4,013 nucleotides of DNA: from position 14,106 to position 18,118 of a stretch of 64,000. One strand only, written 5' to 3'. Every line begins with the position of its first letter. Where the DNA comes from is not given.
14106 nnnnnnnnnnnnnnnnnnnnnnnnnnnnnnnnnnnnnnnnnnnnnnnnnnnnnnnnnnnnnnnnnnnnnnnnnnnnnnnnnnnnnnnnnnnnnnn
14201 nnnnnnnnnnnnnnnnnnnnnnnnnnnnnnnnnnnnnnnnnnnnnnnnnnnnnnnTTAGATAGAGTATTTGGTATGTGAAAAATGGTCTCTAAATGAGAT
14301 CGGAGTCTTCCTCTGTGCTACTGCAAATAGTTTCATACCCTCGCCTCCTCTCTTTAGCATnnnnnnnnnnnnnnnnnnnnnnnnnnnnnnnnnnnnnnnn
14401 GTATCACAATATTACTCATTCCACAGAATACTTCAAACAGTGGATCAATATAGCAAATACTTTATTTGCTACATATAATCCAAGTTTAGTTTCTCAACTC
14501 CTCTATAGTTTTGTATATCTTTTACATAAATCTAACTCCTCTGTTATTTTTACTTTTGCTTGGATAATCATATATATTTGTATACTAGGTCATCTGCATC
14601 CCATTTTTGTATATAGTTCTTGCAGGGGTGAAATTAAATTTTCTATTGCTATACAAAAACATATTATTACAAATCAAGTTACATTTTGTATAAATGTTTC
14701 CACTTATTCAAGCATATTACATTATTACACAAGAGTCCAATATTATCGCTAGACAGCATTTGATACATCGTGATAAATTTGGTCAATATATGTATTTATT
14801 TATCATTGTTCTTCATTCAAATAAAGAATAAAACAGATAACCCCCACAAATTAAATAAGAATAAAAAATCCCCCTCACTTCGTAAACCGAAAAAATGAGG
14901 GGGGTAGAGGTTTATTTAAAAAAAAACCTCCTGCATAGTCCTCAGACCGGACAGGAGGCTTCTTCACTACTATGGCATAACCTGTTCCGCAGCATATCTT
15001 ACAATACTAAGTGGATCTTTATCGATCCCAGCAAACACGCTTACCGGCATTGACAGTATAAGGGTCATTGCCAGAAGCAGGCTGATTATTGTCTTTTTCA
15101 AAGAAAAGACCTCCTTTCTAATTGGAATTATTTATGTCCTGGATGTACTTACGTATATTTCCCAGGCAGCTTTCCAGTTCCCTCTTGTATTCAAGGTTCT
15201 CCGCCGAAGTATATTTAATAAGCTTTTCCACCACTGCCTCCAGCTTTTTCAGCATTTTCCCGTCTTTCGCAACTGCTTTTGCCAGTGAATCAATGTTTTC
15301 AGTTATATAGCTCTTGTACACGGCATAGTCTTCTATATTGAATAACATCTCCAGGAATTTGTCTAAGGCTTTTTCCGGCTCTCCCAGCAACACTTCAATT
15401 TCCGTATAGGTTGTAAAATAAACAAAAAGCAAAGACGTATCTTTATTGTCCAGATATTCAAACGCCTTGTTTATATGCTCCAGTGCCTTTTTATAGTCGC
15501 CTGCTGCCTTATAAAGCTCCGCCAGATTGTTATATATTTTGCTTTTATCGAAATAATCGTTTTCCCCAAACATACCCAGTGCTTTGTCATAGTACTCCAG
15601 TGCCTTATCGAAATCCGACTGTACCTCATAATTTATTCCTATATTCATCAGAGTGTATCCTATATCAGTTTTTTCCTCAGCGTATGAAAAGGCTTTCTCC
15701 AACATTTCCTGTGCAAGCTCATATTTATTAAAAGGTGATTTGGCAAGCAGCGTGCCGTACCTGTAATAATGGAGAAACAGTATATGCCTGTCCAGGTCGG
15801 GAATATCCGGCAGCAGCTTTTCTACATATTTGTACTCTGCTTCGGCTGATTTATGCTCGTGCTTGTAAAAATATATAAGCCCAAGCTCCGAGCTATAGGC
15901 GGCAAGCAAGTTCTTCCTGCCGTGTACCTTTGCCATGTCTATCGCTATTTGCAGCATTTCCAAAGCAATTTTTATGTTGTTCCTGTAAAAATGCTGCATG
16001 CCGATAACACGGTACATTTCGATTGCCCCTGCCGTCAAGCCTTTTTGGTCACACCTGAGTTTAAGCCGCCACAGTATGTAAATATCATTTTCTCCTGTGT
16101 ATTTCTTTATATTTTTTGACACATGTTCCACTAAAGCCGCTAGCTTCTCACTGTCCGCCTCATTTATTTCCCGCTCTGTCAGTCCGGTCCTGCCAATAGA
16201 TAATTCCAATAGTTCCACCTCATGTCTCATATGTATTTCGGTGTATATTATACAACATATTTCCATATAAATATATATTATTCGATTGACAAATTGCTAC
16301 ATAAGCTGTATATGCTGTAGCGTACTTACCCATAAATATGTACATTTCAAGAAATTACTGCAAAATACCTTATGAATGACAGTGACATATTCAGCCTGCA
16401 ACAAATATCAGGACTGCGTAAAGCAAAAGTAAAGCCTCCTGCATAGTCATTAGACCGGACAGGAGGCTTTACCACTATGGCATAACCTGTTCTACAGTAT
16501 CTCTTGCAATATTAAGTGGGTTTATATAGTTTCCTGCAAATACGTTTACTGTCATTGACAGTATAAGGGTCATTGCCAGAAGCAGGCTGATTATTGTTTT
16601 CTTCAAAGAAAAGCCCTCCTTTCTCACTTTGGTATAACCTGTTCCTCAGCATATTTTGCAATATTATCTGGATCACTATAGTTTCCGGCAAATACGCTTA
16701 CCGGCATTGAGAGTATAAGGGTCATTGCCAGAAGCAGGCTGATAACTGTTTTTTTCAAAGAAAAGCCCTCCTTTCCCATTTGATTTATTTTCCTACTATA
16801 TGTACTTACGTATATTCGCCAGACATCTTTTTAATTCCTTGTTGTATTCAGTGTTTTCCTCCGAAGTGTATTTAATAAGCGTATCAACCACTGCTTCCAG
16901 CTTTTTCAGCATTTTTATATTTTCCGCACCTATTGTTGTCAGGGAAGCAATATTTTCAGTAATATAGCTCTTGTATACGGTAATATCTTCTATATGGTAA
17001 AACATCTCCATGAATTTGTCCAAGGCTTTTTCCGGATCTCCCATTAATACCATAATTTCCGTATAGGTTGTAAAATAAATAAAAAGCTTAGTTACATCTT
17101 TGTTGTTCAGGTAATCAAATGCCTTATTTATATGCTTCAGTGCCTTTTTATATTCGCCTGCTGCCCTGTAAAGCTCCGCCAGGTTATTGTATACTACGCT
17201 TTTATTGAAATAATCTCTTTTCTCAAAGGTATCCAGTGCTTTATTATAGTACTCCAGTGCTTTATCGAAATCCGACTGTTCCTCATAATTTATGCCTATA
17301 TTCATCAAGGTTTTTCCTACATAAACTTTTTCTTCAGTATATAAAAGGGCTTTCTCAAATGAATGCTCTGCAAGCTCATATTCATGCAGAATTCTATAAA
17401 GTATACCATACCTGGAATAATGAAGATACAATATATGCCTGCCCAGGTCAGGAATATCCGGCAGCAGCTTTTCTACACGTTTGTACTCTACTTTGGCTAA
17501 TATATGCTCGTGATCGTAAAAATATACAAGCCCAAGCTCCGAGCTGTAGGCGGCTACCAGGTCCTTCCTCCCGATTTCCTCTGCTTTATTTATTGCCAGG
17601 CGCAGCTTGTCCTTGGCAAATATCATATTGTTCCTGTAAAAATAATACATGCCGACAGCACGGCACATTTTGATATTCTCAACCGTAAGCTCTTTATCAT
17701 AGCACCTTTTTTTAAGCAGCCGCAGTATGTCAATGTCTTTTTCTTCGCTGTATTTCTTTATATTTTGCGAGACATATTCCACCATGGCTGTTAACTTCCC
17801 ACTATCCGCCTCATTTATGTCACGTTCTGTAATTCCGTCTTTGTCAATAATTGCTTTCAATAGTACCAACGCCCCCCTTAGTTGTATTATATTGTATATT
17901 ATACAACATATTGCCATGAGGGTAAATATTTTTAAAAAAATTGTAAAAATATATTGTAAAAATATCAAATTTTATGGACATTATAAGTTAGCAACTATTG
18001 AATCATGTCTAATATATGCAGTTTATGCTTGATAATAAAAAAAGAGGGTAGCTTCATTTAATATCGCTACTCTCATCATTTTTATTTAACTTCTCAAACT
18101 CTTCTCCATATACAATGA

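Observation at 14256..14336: Precursor ends in four tandem aromatic-X-X triplets (FRD-HFS-HTK-YSI)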

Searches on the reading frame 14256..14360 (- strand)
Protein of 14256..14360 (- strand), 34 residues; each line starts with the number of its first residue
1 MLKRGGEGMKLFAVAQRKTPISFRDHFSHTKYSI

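Call 7: search_protein_families(library=ncbifam, proteins=[window:14256-14360:-], max_evalue=0.01)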
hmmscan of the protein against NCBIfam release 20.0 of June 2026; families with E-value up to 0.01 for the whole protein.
window:14256-14360:- (34 aa): 0 families

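Call 78: search_protein_representatives(alignment_id=A3)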
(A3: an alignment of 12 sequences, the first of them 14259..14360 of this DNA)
Query: 12 sequences, 26 profile positions. Proteins with E-value up to 0.001 (for the whole library): 7; up to 1e-10: 1; up to 1e-30: 0. The best 7 are listed.
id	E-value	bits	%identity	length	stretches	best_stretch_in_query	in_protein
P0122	4.7e-11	58.3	-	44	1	1-26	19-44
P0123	4.1e-08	48.9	-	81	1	1-26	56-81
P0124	4.4e-07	45.6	-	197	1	1-25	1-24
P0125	3.2e-06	42.9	-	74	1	1-22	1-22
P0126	1.5e-04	37.6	-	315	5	14-24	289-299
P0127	5.4e-04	35.8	-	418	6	10-18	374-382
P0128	8.3e-04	35.2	-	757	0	-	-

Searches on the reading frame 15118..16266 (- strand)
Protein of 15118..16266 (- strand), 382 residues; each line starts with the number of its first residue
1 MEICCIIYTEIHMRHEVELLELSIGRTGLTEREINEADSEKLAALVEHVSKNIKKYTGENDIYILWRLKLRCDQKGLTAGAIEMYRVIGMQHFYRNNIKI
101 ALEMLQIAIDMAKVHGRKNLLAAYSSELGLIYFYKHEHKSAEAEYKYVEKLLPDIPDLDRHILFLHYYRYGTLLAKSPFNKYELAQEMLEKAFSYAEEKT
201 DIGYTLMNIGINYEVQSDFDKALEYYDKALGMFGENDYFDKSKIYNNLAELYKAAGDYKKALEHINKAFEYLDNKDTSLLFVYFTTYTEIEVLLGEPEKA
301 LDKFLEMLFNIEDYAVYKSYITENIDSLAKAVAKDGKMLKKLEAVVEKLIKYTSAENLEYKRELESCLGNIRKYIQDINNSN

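Call 6: search_protein_families(library=pfam, proteins=[window:15118-16266:-], max_evalue=0.01)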
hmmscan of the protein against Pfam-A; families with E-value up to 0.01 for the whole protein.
window:15118-16266:- (382 aa): 11 families
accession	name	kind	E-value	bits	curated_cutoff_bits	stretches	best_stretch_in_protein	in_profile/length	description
PF13424.12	TPR_12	-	1.3e-22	80.2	30.1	4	204-270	4-73/77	Tetratricopeptide repeat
PF07719.23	TPR_2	-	2e-12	46.6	27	2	243-271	2-30/34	Tetratricopeptide repeat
PF00515.34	TPR_1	-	1.5e-11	44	27.8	2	205-230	3-28/34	Tetratricopeptide repeat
PF17874.7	TPR_MalT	-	4.5e-07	29.9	45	1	216-295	14-92/336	MalT-like TPR region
PF14559.12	TPR_19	-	7.3e-07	29.9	25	1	216-269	4-52/68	Tetratricopeptide repeat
PF13428.12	TPR_14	-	7.6e-07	29.7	23.5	0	245-281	4-39/44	Tetratricopeptide repeat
PF13432.12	TPR_16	-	6.5e-06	26.9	32.7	1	210-268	4-57/65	Tetratricopeptide repeat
PF13181.12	TPR_8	-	1.1e-05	25.7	25.7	1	243-270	2-29/34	Tetratricopeptide repeat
PF13374.12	TPR_10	-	2.9e-05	24.4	27.5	0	244-264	4-24/42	Tetratricopeptide repeat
PF13176.12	TPR_7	-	3.1e-05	24.2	27.9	0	246-264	3-21/36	Tetratricopeptide repeat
PF14703.12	PHM7_cyt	-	0.00067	20.3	27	0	299-362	17-79/174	Cytosolic domain of 10TM putative phosphate transporter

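Call 7: search_protein_families(library=ncbifam, proteins=[window:15118-16266:-], max_evalue=0.01)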
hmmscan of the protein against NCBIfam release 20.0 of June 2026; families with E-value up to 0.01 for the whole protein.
window:15118-16266:- (382 aa): 9 families
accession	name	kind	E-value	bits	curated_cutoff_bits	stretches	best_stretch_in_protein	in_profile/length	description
NF002725.1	PRK02603.1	equivalog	5.7e-11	42.7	143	2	217-274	49-104/173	photosystem I assembly protein Ycf3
NF053520.1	HK_Porph_FimS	equivalog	2.1e-08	32.9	600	1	181-270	99-192/618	sensor histidine kinase FimS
NF040959.1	MamA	equivalog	1.1e-07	31.5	200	1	83-270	38-201/204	magnetosome protein MamA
TIGR02521.1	type_IV_pilW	equivalog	1.5e-06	28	154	1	88-280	37-207/234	type IV pilus biogenesis/stability protein PilW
NF041717.1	HaaA_phane_TPR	equivalog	1.1e-05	23.7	1125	0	182-271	688-781/882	cyclophane-containing RiPP biosynthesis TPR protein HaaT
NF033758.1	gliding_GltE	equivalog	0.00014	21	225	0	182-229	272-316/411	adventurous gliding motility TPR repeat lipoprotein GltE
NF040586.1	FxSxx_TPR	equivalog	0.00086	17.9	300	1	197-273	508-587/830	FxSxx-COOH system tetratricopeptide repeat protein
NF047558.1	TPR_END_plus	domain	0.0014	18.5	32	0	245-270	2-27/56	TPR end-of-group domain-containing protein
NF033161.1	lipo_LipL41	equivalog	0.0096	14.9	400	0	182-237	283-336/358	lipoprotein LipL41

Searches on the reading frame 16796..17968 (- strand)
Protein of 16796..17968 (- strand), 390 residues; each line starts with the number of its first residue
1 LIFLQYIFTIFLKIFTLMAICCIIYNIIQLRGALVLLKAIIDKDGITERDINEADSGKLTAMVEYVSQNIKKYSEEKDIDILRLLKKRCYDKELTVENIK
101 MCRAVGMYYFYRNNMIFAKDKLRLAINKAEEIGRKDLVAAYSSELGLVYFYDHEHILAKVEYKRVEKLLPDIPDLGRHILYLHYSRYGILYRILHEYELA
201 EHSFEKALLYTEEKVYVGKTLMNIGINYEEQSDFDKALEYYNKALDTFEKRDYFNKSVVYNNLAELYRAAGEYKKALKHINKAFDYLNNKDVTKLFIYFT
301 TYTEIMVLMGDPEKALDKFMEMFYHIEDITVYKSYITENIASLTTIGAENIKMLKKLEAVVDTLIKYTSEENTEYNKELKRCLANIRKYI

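Call 6: search_protein_families(library=pfam, proteins=[window:16796-17968:-], max_evalue=0.01)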
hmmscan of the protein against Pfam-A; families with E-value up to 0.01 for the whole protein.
window:16796-17968:- (390 aa): 14 families
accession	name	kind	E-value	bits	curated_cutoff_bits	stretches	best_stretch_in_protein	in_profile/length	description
PF13424.12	TPR_12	-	8.7e-21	74.3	30.1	2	184-250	6-77/77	Tetratricopeptide repeat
PF07719.23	TPR_2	-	2e-15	56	27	2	220-246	3-29/34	Tetratricopeptide repeat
PF00515.34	TPR_1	-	2.2e-15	56.2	27.8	2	219-246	2-29/34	Tetratricopeptide repeat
PF13181.12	TPR_8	-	4.6e-08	33.1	25.7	1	220-246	3-29/34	Tetratricopeptide repeat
PF13374.12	TPR_10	-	1.9e-07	31.3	27.5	0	260-279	5-24/42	Tetratricopeptide repeat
PF13428.12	TPR_14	-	2.3e-06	28.1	23.5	0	262-284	6-28/44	Tetratricopeptide repeat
PF13176.12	TPR_7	-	2.8e-06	27.4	27.9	0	261-279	3-21/36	Tetratricopeptide repeat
PF17874.7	TPR_MalT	-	4.6e-05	23.3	45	1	231-312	14-94/336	MalT-like TPR region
PF14559.12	TPR_19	-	6.7e-05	23.6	25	1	230-283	3-51/68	Tetratricopeptide repeat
PF13174.12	TPR_6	-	9.5e-05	23.2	26.3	0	221-248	3-30/33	Tetratricopeptide repeat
PF04212.24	MIT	-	0.00042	20.8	30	0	220-249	6-35/66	MIT (microtubule interacting and transport) domain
PF16874.11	Glyco_hydro_36C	-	0.00079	20.3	27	1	193-236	45-72/77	Glycosyl hydrolase family 36 C-terminal domain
PF13432.12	TPR_16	-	0.0019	19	32.7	1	224-283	3-57/65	Tetratricopeptide repeat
PF25068.1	ARM_TT21_4th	-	0.0059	17.3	30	0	228-297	9-72/153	Tetratricopeptide repeat protein 21 forth ARM domain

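Call 7: search_protein_families(library=ncbifam, proteins=[window:16796-17968:-], max_evalue=0.01)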
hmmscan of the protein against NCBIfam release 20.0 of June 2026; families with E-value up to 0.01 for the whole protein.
window:16796-17968:- (390 aa): 10 families
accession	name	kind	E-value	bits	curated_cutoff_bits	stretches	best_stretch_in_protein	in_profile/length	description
NF053520.1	HK_Porph_FimS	equivalog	3.7e-09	35.4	600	1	211-285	117-192/618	sensor histidine kinase FimS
NF002725.1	PRK02603.1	equivalog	6.2e-08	32.8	143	1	183-285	37-141/173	photosystem I assembly protein Ycf3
TIGR02521.1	type_IV_pilW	equivalog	1.2e-06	28.2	154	1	185-288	69-166/234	type IV pilus biogenesis/stability protein PilW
NF052312.1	T9SS_PorW_SprE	equivalog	6.2e-06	25.1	250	1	203-291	275-362/716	type IX secretion system periplasmic lipoprotein PorW/SprE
NF040586.1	FxSxx_TPR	equivalog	0.00018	20.1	300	1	209-289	505-588/830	FxSxx-COOH system tetratricopeptide repeat protein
NF040959.1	MamA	equivalog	0.00031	20.2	200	1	185-285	109-201/204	magnetosome protein MamA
NF041717.1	HaaA_phane_TPR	equivalog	0.00032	19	1125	1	89-317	502-733/882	cyclophane-containing RiPP biosynthesis TPR protein HaaT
NF047558.1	TPR_END_plus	domain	0.0024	17.8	32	0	260-285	2-27/56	TPR end-of-group domain-containing protein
NF008757.0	PRK11788.1-5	equivalog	0.0082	15.3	363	0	197-286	123-209/388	lipopolysaccharide assembly protein LapB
NF008756.0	PRK11788.1-4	equivalog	0.0086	15.1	474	0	199-324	125-242/389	lipopolysaccharide assembly protein LapB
